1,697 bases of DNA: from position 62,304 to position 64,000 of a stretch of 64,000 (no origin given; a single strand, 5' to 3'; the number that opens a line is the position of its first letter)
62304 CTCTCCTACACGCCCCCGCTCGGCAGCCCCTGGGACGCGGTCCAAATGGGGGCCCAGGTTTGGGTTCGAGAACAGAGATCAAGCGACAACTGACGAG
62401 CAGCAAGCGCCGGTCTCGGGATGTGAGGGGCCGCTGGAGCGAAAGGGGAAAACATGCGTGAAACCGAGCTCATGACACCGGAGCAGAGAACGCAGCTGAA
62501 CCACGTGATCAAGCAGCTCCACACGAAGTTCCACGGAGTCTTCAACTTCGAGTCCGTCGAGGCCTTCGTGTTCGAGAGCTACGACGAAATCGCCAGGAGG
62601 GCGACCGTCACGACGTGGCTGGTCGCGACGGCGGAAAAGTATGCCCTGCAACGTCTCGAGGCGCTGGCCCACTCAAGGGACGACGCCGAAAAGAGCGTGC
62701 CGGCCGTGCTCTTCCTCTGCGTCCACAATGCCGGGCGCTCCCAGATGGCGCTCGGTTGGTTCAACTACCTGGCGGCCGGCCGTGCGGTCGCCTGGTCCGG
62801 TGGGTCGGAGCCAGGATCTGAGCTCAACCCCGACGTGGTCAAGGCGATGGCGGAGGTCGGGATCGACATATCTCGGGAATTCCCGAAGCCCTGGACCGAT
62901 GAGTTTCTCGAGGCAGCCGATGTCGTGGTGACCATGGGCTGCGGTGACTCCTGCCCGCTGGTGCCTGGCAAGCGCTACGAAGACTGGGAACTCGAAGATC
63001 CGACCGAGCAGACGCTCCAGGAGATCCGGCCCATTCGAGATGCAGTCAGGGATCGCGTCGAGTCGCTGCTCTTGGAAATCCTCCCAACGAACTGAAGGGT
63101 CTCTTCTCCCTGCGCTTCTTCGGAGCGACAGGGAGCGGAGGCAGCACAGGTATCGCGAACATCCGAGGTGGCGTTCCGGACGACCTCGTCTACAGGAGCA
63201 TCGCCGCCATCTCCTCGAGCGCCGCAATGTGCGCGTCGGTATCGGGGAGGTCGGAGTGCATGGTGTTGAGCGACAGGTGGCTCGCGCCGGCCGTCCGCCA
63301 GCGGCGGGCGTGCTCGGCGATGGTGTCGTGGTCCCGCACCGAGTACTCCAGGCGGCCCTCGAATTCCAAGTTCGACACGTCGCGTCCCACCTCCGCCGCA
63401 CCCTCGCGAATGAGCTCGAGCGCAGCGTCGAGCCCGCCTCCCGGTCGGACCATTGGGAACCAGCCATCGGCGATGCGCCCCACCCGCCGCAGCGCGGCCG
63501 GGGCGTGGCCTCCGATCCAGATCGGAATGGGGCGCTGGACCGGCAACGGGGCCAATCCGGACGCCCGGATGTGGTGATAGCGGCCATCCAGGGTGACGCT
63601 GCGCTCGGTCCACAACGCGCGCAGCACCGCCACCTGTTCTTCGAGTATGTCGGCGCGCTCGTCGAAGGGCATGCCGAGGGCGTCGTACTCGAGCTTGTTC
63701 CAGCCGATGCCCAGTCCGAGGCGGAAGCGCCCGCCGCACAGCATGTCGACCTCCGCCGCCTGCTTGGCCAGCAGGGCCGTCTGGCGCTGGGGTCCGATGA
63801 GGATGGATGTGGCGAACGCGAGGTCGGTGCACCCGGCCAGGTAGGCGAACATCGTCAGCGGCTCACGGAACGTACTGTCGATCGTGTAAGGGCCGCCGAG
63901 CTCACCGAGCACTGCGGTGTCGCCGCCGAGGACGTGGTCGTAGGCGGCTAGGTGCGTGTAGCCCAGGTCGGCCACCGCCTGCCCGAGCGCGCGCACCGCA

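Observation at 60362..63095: Atypical ars locus: ArsR - ArsI/CadI-like VOC protein with vicinal Cys pairs - aquaglyceroporin - decayed oxidoreductase - ArsC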

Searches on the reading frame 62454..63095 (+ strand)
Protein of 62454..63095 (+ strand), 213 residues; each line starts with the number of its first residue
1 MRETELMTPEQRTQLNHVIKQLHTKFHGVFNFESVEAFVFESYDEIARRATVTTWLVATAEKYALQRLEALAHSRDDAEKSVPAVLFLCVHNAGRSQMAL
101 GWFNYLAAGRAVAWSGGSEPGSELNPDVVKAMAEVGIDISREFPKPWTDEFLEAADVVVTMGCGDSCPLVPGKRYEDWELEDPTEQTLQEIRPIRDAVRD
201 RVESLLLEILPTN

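Call 3: search_protein_families(library=pfam, proteins=[window:62454-63095:+], max_evalue=0.01)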
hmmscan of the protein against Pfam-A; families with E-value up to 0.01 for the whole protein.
window:62454-63095:+ (213 aa): 2 families
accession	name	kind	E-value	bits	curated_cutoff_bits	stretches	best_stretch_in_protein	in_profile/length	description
PF21234.2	Phosphatase-like_N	-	1.3e-16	61.2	27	1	15-72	1-58/58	Protein-tyrosine-phosphatase-like, N-terminal domain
PF01451.26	LMWPc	-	1e-15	58.7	23.2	1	85-206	1-144/144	Low molecular weight phosphotyrosine protein phosphatase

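Call 4: search_protein_families(library=ncbifam, proteins=[window:62454-63095:+], max_evalue=0.01)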
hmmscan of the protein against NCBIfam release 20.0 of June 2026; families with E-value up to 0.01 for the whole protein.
window:62454-63095:+ (213 aa): 4 families
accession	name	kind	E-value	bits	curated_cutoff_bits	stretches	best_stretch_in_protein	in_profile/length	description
TIGR02689.1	ars_reduc_gluta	equivalog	5.4e-22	78.3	157.6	1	85-205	3-125/126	arsenate reductase, glutathione/glutaredoxin type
NF010053.0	PRK13530.1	subfamily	1.6e-20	73.8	215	1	84-204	5-127/133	arsenate reductase (thioredoxin)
TIGR02691.1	arsC_pI258_fam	equivalog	1.8e-20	73.5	174.3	1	85-204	1-128/129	arsenate reductase (thioredoxin)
NF046112.1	MSMEG_6209_Nter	domain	1.3e-07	31.8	25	1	12-68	2-56/56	three-helix bundle dimerization domain-containing protein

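Call 9: find_encoding_contigs(protein=window:62454-63095:+, flank=10000, max_places=6)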
Protein window:62454-63095:+ (213 aa): 2 contigs read that carry it; 2 places shown.
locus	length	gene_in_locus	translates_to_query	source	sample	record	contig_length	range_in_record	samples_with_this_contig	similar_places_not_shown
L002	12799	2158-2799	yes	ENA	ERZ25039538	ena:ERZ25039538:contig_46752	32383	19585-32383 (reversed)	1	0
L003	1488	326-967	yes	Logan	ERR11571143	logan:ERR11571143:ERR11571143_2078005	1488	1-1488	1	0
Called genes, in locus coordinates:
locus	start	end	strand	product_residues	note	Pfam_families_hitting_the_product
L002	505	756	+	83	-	PF00903:Glyoxalase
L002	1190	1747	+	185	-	PF00230:MIP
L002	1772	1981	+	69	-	-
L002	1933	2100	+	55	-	-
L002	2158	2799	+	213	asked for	PF21234:Phosphatase-like_N, PF01451:LMWPc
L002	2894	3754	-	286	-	PF00296:Bac_luciferase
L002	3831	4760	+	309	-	PF00296:Bac_luciferase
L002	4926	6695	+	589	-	PF00171:Aldedh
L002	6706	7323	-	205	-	PF13240:Zn_Ribbon_1 (weak)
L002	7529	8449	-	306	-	PF02012:BNR (faint), PF13088:BNR_2 (faint)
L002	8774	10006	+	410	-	PF02674:Colicin_V, PF00089:Trypsin, PF13365:Trypsin_2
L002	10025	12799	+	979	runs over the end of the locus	PF19291:TREH_N, PF00723:Glyco_hydro_15, PF00753:Lactamase_B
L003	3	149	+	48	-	?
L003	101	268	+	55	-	-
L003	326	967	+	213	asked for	PF21234:Phosphatase-like_N, PF01451:LMWPc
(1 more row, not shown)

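Call 20: search_solved_structures(query=window:62454-63095:+, max_evalue=0.001, show_alignments=4)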
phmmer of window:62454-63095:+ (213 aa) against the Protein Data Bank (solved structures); distinct sequences matched with E-value up to 0.001: 17.
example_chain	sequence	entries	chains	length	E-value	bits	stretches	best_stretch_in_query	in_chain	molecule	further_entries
3t38_A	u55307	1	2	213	5.4e-50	173.4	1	14-206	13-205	Arsenate Reductase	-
2l17_A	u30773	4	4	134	7.7e-21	78.1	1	84-209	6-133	Arsenate reductase | Glutaredoxin arsenate reductase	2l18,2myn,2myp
2l19_A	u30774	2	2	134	1.2e-20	77.6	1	84-209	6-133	Arsenate reductase | Glutaredoxin arsenate reductase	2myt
2myu_A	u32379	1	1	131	3.5e-20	76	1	84-209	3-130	Glutaredoxin arsenate reductase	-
3rh0_A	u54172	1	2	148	2e-17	67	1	82-206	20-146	ARSENATE REDUCTASE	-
1jl3_A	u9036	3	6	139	3.3e-17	66.3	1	85-209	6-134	ARSENATE REDUCTASE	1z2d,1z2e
2ipa_B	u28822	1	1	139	4.3e-16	62.6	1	85-209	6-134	Protein arsC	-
1lju_A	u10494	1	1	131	8.9e-16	61.6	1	84-205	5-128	arsenate reductase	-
2cd7_A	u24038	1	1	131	1.3e-15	61.1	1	84-205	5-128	PROTEIN ARSC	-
1ljl_A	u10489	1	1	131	2.3e-15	60.2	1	84-205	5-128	arsenate reductase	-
1rxe_A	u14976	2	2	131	1.9e-14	57.3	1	84-205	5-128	Arsenate reductase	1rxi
1jf8_A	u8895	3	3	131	2.1e-14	57.1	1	84-205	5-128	arsenate reductase | Protein arsC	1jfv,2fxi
1lk0_A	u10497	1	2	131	4.6e-14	56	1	84-205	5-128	arsenate reductase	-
1y1l_A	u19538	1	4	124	2.2e-10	44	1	85-206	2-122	arsenate reductase (arsC)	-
8p5n_A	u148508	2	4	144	4.6e-10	42.9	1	82-204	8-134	Low molecular weight phosphatase family protein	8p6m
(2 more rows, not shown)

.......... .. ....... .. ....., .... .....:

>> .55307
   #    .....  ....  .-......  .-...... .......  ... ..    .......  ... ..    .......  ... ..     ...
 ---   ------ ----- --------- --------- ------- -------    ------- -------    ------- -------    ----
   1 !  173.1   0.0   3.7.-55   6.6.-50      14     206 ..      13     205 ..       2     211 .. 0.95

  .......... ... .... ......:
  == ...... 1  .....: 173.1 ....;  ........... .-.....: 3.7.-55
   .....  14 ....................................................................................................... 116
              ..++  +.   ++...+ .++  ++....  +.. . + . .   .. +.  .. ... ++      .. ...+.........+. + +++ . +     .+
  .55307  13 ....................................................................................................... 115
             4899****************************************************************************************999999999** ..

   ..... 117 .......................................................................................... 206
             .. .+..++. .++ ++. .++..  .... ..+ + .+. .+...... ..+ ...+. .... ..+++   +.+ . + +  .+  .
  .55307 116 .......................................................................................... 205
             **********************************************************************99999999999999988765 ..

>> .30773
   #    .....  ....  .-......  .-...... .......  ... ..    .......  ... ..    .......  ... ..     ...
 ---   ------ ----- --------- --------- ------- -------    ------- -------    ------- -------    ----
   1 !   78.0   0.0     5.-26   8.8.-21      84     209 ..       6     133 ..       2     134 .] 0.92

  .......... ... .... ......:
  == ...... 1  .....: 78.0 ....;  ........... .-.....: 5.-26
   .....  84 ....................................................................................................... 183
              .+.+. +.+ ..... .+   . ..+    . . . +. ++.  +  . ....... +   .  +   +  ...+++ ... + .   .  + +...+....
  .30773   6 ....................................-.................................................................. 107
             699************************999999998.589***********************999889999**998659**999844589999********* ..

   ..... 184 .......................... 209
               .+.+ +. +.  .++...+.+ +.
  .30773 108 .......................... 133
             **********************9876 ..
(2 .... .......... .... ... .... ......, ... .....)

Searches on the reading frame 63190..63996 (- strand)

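Call 3: search_protein_families(library=pfam, proteins=[window:63190-63996:-], max_evalue=0.01)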
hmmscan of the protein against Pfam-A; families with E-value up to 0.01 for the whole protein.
window:63190-63996:- (268 aa): 1 family
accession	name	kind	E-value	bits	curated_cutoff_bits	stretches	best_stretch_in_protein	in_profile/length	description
PF00296.26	Bac_luciferase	-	1.7e-45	156.2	27.9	1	23-234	35-244/314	Luciferase-like monooxygenase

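Call 4: search_protein_families(library=ncbifam, proteins=[window:63190-63996:-], max_evalue=0.01)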
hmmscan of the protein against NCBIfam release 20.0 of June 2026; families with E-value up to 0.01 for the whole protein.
window:63190-63996:- (268 aa): 28 families (the best 25 are shown)
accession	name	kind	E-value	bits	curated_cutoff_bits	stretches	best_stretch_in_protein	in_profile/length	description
TIGR03619.1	F420_Rv2161c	subfamily_domain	3.8e-74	249.4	166.9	1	3-244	2-246/247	TIGR03619 family F420-dependent LLM class oxidoreductase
TIGR03560.1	F420_Rv1855c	subfamily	3.2e-31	108.9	231.4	1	2-210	16-222/227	TIGR03560 family F420-dependent LLM class oxidoreductase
TIGR03854.1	F420_MSMEG_3544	hypoth_equivalog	2.8e-27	95.8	295.6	1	41-220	38-218/290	TIGR03854 family LLM class F420-dependent oxidoreductase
TIGR03571.1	lucif_BA3436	subfamily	3.4e-24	85.6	303.9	1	42-200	66-225/304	TIGR03571 family LLM class oxidoreductase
TIGR03621.1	F420_MSMEG_2516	subfamily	1.3e-21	77.1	213.15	1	46-177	42-171/295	TIGR03621 family F420-dependent LLM class oxidoreductase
TIGR03555.1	F420_mer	equivalog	5.3e-21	75.3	348.7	1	70-230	65-224/325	5,10-methylenetetrahydromethanopterin reductase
TIGR04021.1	LLM_DMSO2_sfnG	equivalog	1.7e-20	73.7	382.95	1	51-209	69-229/350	dimethylsulfone monooxygenase SfnG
NF002619.0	PRK02271.1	equivalog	7.7e-18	64.8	276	1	68-232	65-227/329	5,10-methylenetetrahydromethanopterin reductase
TIGR03564.1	F420_MSMEG_4879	subfamily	8.7e-18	64.9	234.25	1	47-183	27-164/265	TIGR03564 family F420-dependent LLM class oxidoreductase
TIGR04024.1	F420_NP1902A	hypoth_equivalog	1.9e-17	63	345.4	1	23-233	27-230/330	TIGR04024 family LLM class F420-dependent oxidoreductase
TIGR03559.1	F420_Rv3520c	subfamily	9.5e-17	61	335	1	47-227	41-235/325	LLM class F420-dependent oxidoreductase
TIGR03557.1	F420_G6P_family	subfamily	2.7e-16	59.6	210.4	1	73-183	78-189/316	TIGR03557 family F420-dependent LLM class oxidoreductase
TIGR03856.1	F420_MSMEG_2906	subfamily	9.5e-15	54.8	243.7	1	8-249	25-235/249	LLM class F420-dependent oxidoreductase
TIGR04465.1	ArgArg_F420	equivalog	2e-14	53.4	470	1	59-238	110-291/364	F420-dependent hydroxymycolic acid dehydrogenase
TIGR03857.1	F420_MSMEG_2249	hypoth_equivalog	2.1e-13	50.2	218.4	1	55-210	52-206/329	TIGR03857 family LLM class F420-dependent oxidoreductase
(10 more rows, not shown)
